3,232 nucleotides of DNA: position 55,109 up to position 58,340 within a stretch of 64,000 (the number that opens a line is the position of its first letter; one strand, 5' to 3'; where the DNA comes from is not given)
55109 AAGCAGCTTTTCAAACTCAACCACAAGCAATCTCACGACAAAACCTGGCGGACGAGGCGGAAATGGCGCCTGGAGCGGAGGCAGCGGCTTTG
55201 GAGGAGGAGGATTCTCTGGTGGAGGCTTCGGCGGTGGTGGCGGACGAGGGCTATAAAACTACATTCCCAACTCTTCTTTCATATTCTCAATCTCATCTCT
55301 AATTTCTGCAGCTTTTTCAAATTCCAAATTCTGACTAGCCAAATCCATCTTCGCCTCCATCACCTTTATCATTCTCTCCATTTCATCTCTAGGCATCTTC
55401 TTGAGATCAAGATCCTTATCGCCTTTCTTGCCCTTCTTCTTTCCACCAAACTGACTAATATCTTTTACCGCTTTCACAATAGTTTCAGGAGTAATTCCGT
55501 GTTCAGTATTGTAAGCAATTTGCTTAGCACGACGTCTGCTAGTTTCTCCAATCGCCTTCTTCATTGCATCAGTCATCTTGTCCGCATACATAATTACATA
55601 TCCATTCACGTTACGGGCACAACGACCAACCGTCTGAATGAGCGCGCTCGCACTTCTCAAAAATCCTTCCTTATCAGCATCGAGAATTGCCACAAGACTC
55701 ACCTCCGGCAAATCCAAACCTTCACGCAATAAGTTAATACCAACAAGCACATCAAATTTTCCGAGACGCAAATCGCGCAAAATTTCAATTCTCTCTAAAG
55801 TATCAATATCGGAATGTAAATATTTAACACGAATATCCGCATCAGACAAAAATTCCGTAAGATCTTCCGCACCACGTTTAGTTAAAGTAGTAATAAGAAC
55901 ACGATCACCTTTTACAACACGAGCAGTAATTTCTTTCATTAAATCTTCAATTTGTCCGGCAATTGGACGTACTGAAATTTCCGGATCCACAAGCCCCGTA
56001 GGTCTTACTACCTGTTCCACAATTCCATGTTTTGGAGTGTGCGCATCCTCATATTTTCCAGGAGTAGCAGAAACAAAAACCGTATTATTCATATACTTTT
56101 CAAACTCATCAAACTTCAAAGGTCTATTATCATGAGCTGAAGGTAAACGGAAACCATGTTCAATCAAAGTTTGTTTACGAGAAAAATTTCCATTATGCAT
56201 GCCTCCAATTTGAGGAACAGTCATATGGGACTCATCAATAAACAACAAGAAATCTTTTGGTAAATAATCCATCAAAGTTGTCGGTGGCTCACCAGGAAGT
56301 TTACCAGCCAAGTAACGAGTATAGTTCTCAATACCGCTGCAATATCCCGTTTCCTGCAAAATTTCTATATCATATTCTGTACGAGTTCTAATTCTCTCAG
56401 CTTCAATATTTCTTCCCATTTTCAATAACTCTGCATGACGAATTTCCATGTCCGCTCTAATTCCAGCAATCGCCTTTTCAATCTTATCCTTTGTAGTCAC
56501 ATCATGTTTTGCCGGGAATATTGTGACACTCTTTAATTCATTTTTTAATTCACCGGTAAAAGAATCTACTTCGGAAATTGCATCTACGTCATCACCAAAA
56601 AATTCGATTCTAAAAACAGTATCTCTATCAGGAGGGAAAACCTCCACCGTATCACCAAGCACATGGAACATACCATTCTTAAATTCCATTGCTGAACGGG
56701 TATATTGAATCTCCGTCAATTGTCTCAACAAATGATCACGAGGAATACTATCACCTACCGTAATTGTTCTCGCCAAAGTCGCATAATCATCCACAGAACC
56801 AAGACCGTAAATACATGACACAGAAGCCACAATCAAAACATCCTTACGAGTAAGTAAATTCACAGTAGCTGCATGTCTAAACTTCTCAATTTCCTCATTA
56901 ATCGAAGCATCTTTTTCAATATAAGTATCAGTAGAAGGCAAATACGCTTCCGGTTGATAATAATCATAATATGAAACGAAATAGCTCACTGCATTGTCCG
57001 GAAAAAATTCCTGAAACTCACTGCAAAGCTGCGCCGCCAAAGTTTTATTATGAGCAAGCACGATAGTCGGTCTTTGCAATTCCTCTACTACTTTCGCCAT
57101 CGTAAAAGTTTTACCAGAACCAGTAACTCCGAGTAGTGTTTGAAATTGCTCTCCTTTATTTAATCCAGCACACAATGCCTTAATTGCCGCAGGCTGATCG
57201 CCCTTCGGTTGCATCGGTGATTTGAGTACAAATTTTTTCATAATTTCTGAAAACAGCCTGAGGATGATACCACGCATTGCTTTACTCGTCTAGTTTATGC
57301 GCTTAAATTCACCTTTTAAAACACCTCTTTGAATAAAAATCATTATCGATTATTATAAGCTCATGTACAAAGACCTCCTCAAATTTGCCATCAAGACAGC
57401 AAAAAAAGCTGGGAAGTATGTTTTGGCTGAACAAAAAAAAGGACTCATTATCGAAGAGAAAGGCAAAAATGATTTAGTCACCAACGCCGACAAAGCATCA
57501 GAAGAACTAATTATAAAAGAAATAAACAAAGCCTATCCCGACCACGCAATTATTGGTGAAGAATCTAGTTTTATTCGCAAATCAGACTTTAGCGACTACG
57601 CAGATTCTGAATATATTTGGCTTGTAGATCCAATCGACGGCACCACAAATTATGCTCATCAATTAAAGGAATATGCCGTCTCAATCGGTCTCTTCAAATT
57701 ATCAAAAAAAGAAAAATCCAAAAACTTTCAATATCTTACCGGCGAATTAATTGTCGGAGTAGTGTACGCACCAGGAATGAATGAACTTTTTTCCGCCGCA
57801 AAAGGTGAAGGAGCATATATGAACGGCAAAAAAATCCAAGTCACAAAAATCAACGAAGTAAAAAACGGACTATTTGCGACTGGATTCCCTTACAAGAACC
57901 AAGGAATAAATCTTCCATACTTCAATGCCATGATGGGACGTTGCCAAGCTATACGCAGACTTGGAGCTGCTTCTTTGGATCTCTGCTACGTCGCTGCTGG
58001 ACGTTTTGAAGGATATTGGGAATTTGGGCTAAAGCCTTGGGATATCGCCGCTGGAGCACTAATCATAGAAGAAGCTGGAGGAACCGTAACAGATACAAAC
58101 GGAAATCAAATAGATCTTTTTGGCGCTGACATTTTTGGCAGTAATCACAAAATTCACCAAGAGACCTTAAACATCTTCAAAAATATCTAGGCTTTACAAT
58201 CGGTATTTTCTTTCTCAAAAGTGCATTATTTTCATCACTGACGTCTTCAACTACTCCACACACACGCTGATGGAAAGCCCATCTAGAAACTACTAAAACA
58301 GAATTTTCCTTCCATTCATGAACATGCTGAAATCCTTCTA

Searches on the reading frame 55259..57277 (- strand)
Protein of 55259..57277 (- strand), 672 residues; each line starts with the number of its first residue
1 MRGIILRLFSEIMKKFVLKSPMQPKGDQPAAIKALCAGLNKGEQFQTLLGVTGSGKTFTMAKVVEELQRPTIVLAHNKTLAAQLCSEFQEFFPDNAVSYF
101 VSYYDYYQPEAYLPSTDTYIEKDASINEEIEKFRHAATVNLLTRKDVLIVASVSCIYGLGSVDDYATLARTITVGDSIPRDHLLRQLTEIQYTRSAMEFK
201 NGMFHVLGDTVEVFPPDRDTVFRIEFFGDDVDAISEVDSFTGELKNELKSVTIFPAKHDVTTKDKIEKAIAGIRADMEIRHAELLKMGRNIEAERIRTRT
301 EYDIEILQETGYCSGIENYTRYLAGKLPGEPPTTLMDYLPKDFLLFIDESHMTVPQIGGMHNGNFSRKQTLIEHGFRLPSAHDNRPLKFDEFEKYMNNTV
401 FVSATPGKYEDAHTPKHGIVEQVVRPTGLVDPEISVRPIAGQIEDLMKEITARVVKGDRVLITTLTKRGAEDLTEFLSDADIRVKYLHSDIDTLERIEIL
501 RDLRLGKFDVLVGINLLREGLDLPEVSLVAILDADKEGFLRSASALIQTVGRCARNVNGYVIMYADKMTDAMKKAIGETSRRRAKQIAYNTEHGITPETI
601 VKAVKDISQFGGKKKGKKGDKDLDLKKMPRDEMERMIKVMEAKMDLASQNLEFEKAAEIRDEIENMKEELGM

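Call 66: search_protein_families(library=pfam, proteins=[window:55259-57277:-])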
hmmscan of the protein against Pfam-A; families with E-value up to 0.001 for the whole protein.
window:55259-57277:- (672 aa): 6 families
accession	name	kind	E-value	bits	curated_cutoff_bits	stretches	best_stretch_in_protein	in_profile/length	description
PF17757.6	UvrB_inter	-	2.4e-28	98.5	22.9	1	172-258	3-90/91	UvrB interaction domain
PF12344.14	UvrB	-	7.7e-23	80.5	27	1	563-604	1-42/43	Ultra-violet resistance protein B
PF00271.37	Helicase_C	-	3.7e-20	72.7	23.5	1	443-556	3-109/110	Helicase conserved C-terminal domain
PF04851.21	ResIII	-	1.3e-11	45.2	22.5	1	23-97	3-82/164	Type III restriction enzyme, res subunit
PF02151.25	UVR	-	3.2e-08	33.5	21.5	1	634-668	1-35/36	UvrB/uvrC motif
PF13604.12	AAA_30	-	4.7e-05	23.7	27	1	27-87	5-65/191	AAA domain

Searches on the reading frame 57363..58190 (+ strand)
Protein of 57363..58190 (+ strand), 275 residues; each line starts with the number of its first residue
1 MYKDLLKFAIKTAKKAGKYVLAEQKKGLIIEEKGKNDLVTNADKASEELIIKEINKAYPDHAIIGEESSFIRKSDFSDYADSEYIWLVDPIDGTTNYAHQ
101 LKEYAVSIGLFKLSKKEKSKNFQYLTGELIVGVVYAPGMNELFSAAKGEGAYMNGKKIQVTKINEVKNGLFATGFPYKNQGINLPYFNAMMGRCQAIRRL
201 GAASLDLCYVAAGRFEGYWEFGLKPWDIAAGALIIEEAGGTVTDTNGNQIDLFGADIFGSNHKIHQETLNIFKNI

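Call 66: search_protein_families(library=pfam, proteins=[window:57363-58190:+])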
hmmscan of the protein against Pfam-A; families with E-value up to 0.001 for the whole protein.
window:57363-58190:+ (275 aa): 1 family
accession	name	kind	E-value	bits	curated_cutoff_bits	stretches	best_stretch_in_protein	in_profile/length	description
PF00459.30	Inositol_P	-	8.6e-71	239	27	1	3-269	3-262/271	Inositol monophosphatase family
